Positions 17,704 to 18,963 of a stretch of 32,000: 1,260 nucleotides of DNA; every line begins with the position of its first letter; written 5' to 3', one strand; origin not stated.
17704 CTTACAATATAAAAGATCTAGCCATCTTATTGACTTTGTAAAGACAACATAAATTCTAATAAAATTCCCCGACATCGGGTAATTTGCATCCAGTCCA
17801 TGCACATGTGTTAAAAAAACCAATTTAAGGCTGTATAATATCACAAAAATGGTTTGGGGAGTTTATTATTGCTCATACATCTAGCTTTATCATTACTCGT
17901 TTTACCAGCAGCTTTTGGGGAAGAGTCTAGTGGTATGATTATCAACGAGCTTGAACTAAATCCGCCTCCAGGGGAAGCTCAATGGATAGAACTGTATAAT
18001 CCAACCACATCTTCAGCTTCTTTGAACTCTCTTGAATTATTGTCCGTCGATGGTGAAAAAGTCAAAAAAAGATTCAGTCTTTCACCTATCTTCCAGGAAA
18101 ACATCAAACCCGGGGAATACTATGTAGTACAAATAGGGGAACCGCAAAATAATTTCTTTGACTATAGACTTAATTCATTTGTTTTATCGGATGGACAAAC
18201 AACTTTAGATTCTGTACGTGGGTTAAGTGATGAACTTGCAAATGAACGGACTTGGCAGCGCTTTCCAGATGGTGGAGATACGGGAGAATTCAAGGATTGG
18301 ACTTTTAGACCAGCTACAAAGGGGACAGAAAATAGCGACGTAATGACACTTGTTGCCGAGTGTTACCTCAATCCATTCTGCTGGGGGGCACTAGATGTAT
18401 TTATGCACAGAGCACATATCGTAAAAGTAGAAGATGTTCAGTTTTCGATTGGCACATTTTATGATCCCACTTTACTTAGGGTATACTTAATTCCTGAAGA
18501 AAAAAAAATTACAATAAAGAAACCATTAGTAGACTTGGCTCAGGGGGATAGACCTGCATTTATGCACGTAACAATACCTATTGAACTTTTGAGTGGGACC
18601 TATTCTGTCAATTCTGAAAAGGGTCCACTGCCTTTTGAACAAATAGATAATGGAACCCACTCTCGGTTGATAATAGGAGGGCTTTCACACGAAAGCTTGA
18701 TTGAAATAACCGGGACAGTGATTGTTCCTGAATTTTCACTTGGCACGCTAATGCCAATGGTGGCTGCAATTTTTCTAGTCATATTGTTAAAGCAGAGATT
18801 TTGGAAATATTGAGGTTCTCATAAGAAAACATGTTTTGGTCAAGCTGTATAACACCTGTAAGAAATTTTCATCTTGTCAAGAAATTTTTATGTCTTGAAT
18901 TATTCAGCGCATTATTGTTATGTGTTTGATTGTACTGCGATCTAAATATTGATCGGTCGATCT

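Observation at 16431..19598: Canonical cyanase next to an extended FNT anion channel and a surface protein in a Nitrosopumilus-like genome: a candidate cyanate uptake and use module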

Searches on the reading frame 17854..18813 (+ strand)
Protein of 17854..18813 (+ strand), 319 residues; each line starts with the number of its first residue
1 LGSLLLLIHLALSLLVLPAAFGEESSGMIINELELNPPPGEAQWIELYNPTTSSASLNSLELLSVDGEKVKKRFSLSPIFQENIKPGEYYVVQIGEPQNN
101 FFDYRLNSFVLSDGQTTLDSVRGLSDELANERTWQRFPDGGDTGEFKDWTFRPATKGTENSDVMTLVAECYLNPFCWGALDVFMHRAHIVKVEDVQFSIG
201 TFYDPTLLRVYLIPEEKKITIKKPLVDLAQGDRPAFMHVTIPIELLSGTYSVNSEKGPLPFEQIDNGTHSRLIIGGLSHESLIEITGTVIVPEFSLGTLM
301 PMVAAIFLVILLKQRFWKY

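Call 3: search_protein_families(library=pfam, proteins=[window:17854-18813:+], max_evalue=0.01)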
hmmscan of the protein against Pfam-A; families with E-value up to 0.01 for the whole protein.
window:17854-18813:+ (319 aa): 1 family
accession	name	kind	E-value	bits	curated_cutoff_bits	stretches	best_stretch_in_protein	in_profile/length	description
PF00932.25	LTD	-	2e-07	31.8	34.3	1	26-113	6-87/109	Lamin Tail Domain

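Call 4: search_protein_families(library=ncbifam, proteins=[window:17854-18813:+], max_evalue=0.01)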
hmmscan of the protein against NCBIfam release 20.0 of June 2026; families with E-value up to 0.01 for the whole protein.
window:17854-18813:+ (319 aa): 0 families

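Call 37: search_protein_families(library=ncbifam, proteins=[window:17854-18810:+], max_evalue=10)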
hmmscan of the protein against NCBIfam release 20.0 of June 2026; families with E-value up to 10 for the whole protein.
window:17854-18810:+ (319 aa): 0 families

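Call 42: find_homologous_proteins(query=window:17854-18810:+, max_evalue=0.001)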
Query window:17854-18810:+ (319 aa): 24 proteins with E <= 0.001 among 2579 candidates.
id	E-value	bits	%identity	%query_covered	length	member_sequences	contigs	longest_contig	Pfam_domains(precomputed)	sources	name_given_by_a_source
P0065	3.3e-198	675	95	95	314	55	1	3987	PF00932.26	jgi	-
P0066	8.9e-185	631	88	100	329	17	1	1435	PF00932.26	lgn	-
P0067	1.6e-177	607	85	98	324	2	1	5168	PF00932.26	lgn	-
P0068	2.7e-177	607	86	98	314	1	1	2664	PF00932.26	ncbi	-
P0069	1.6e-172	591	85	100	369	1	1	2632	PF00932.26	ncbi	-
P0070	4.9e-114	399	62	97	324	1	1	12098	PF00932.26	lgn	-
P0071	5.7e-78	280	47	98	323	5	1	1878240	PF00932.26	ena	-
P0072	3.2e-70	255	43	93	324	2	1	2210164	PF00932.26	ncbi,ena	-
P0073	3.7e-67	245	43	93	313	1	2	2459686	PF00932.26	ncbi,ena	-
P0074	1.8e-65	239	42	90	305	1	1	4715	PF00932.26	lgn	-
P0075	7.1e-65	237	45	91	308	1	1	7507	PF00932.26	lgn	-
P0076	3.9e-59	218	40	92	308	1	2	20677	PF00932.26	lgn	-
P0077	4.3e-56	208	40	86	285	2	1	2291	-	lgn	-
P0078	2.5e-45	173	35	85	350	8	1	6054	-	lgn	-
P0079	8.3e-45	171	35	85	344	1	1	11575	-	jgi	jgi:hypothetical protein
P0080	1.1e-44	171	35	85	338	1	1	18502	-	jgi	jgi:hypothetical protein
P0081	3.2e-10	58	35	49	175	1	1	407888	PF00932.26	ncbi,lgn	-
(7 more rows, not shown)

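Call 43: find_encoding_contigs(protein=P0076, flank=8000, max_places=3)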
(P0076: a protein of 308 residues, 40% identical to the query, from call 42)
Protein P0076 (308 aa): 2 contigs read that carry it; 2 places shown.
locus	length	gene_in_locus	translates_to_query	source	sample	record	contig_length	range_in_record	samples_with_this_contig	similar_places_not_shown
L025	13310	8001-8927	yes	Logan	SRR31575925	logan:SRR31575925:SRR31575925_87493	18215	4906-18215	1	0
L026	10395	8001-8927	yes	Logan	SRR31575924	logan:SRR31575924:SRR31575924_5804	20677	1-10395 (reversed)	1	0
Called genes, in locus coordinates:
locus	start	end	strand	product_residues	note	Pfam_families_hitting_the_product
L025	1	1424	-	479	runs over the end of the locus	PF24298:DUF7482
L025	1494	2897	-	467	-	PF00696:AA_kinase, PF13840:ACT_7, PF01842:ACT, PF22468:ACT_9, PF13840:ACT_7 (weak), PF01842:ACT, PF22468:ACT_9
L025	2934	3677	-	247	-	PF00705:PCNA_N, PF02747:PCNA_C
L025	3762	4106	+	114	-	-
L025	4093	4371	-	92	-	PF13656:RNA_pol_L_2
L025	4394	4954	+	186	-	-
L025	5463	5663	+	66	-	-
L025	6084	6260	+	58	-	-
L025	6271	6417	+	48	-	-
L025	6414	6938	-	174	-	PF22741:PTP-NADK, PF22784:PTP-SAK, PF22785:Tc-R-P, PF00782:DSPc, PF00102:Y_phosphatase (weak)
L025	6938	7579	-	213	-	PF04199:Cyclase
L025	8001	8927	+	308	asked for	PF00932:LTD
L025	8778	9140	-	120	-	-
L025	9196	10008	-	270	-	-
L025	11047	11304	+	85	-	PF01037:AsnC_trans_reg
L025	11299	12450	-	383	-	PF00266:Aminotran_5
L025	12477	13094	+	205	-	-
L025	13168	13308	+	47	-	?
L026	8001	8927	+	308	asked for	PF00932:LTD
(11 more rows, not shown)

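Call 44: find_encoding_contigs(protein=P0080, flank=8000, max_places=3)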
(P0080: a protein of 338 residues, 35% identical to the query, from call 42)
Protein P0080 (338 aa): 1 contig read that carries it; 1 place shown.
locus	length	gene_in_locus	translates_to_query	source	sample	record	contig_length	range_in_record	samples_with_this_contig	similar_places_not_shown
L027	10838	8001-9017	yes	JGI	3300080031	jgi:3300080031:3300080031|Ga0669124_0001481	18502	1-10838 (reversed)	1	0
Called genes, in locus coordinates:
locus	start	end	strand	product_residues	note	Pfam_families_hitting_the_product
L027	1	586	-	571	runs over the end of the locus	PF00027:cNMP_binding, PF02518:HATPase_c, PF14501:HATPase_c_5 (weak)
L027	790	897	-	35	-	-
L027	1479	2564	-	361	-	-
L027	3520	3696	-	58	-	PF00096:zf-C2H2 (weak), PF13894:zf-C2H2_4 (faint)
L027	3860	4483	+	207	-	-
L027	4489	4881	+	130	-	-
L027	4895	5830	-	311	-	PF02195:ParB_N, PF17762:HTH_ParB, PF23433:DUF7119 (weak)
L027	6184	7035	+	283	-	PF09851:SHOCT (weak)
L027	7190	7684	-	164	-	PF21291:CYNS_N, PF02560:Cyanate_lyase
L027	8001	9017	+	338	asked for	-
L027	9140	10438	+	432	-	PF01226:Form_Nir_trans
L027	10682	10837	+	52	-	?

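Call 50: find_encoding_contigs(protein=P0079, flank=8000, max_places=2)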
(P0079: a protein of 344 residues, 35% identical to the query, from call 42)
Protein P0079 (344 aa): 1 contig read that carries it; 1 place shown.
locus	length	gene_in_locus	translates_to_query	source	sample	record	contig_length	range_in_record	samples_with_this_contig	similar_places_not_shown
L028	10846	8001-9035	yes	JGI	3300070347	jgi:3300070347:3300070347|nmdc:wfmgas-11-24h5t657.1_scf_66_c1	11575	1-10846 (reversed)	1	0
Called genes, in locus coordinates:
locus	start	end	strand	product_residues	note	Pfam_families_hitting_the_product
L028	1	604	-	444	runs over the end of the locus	?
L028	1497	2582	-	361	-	-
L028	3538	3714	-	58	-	PF00096:zf-C2H2 (weak), PF13894:zf-C2H2_4 (faint)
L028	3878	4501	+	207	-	-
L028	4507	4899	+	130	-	-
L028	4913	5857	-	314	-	PF02195:ParB_N, PF17762:HTH_ParB, PF23433:DUF7119 (weak)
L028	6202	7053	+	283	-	PF09851:SHOCT (weak)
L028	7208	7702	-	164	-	PF21291:CYNS_N, PF02560:Cyanate_lyase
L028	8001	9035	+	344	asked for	-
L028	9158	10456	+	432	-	PF01226:Form_Nir_trans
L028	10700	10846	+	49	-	?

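Call 51: find_encoding_contigs(protein=P0075, flank=8000, max_places=2)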
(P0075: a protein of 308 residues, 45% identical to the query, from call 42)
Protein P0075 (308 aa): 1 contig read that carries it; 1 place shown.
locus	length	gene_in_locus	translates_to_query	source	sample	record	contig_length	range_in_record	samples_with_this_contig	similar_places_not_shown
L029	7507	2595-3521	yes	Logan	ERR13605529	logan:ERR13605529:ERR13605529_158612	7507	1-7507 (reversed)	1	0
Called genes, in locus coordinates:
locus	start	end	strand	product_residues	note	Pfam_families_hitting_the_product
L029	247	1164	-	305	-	PF02629:CoA_binding, PF00549:Ligase_CoA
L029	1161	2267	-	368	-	PF08442:ATP-grasp_2, PF13549:ATP-grasp_5, PF24948:Citrate_synth_N (weak), PF00549:Ligase_CoA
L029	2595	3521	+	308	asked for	PF00932:LTD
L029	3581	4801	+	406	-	PF01226:Form_Nir_trans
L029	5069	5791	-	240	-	-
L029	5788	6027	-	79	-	-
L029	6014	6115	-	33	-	-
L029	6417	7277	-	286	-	-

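Call 66: predict_structure(alignment_id=A2)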
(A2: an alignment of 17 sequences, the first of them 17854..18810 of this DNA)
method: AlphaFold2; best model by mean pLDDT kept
length: 319 residues; sequences in the alignment: 17
mean_pLDDT: 62.2   pTM: 0.43
mean pLDDT of the five models: 62.2, 59.0, 58.8, 58.5, 56.1
residues with pLDDT >= 90: 17; 70-90: 127; 50-70: 88; < 50: 87
segments of 3 or more residues with pLDDT < 50: 16-26, 124-184, 227-233, 295-298
pLDDT, mean of each block of 10 residues (from residue 1): 68 48 46 60 68 75 80 71 66 62 59 77 43 32 30 25 26 32 58 74 64 90 63 63 85 90 68 75 90 55 76 72
secondary structure, 60 per line:
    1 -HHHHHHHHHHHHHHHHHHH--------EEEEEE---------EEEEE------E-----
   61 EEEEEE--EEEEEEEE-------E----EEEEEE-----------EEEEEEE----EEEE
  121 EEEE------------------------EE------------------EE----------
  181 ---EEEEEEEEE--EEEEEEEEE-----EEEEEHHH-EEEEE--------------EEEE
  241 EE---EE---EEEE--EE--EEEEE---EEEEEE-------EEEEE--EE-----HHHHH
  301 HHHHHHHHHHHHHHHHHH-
elements in order: H2-20 E29-34 E44-48 E61-66 E69-76 E89-94 E106-112 E117-124 E184-192 E195-203 E209-213 E218-222 E237-242 E251-254 E261-265 E269-274 E282-286 H296-318

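Call 73: fold_search(model_id=the predicted structure, library=pdb)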
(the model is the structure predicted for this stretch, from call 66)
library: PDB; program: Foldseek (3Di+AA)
matches with E <= 10: 1062; with E <= 0.001: 1
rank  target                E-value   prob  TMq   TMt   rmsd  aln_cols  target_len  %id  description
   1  1yq2_A                3.7e-04  0.92  0.21  0.08  21.8       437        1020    9  beta-galactosidase from Arthrobacter sp. C2-2 (isoenzyme C2-2-1) (released 2005-10-04)
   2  3jt0_A                5.2e-03  1.00  0.23  0.57   4.7       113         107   12  Crystal Structure of the C-terminal fragment (426-558) Lamin-B1 from Homo sapiens, Northeast Structural Genomics Conso (released 2009-09-22)
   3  7b0x_C                5.2e-03  0.85  0.19  0.27  17.7       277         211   11  Crystal structure of the ternary complex of the E. coli type 1 pilus proteins FimC, FimI and the N-terminal domain of  (released 2021-12-08)
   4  8fk7_A                5.8e-03  1.00  0.27  0.54   4.8       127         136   13  Structure of the Pyrobaculum calidifontis flagellar-like archaeal type IV pilus (released 2023-06-28)
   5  6byi_A                7.6e-03  0.69  0.19  0.08  14.1       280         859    9  Crystal structure of the acid-base mutant (E477A) of the GH2 exo-beta-mannanase from Xanthomonas axonopodis pv. citri (released 2018-07-18)
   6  3jt0_B                8.9e-03  1.00  0.23  0.58   5.0       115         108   12  Crystal Structure of the C-terminal fragment (426-558) Lamin-B1 from Homo sapiens, Northeast Structural Genomics Conso (released 2009-09-22)
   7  5tuh_B                1.4e-02  1.00  0.21  0.54   5.2       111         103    9  Archaellum periplasmic stator protein FlaG from Sulfolobus acidocaldarius (released 2018-01-10)
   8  6sh9_B                1.4e-02  0.14  0.12  0.06  16.2       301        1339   10  EngBF DARPin Fusion 4b D12 (released 2019-11-06)
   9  6byc                  1.8e-02  0.66  0.20  0.09  13.4       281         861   10  Crystal structure of the GH2 exo-beta-mannanase from Xanthomonas axonopodis pv. citri (released 2018-07-18)
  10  9e8a_A                1.8e-02  0.16  0.13  0.07  18.9       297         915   11  Integrin aIIbb3 bent conformation from human platelet membrane crude preparation (released 2025-10-15)
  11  5tfy_A                2.1e-02  0.99  0.22  0.39   8.2       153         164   17  The archaeal flagellum of Methanospirillum hungatei strain JF1. (released 2016-12-07)
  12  3gef_A                2.2e-02  1.00  0.22  0.52   7.2       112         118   11  Crystal structure of the R482W mutant of lamin A/C (released 2009-08-04)
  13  6bye_A                2.5e-02  0.63  0.20  0.09  14.2       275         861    9  Crystal structure of the GH2 exo-beta-mannanase from Xanthomonas axonopodis pv. citri in complex with mannose (released 2018-07-18)
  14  6pbk_A                2.6e-02  1.00  0.21  0.50   4.6       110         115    9  Archaellum periplasmic stator protein complex FlaF and FlaG from Sulfolobus acidocaldarius (released 2019-11-20)
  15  6ct8                  2.6e-02  0.16  0.12  0.15  38.2       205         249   12  Selenomethionine structure of N-truncated R2-type pyocin tail fiber at 2.6 angstrom resolution (released 2019-02-20)
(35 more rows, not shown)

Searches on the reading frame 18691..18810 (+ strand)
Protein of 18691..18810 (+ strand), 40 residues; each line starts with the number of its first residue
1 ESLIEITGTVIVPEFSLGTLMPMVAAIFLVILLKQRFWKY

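Call 37: search_protein_families(library=ncbifam, proteins=[window:18691-18810:+], max_evalue=10)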
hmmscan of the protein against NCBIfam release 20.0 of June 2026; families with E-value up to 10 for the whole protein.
window:18691-18810:+ (40 aa): 1 family
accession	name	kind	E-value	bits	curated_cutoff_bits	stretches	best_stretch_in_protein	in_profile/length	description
NF033507.3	Loki-CTERM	subfamily_domain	0.053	13.8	19.9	1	15-36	4-24/27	Loki-CTERM sorting domain-containing protein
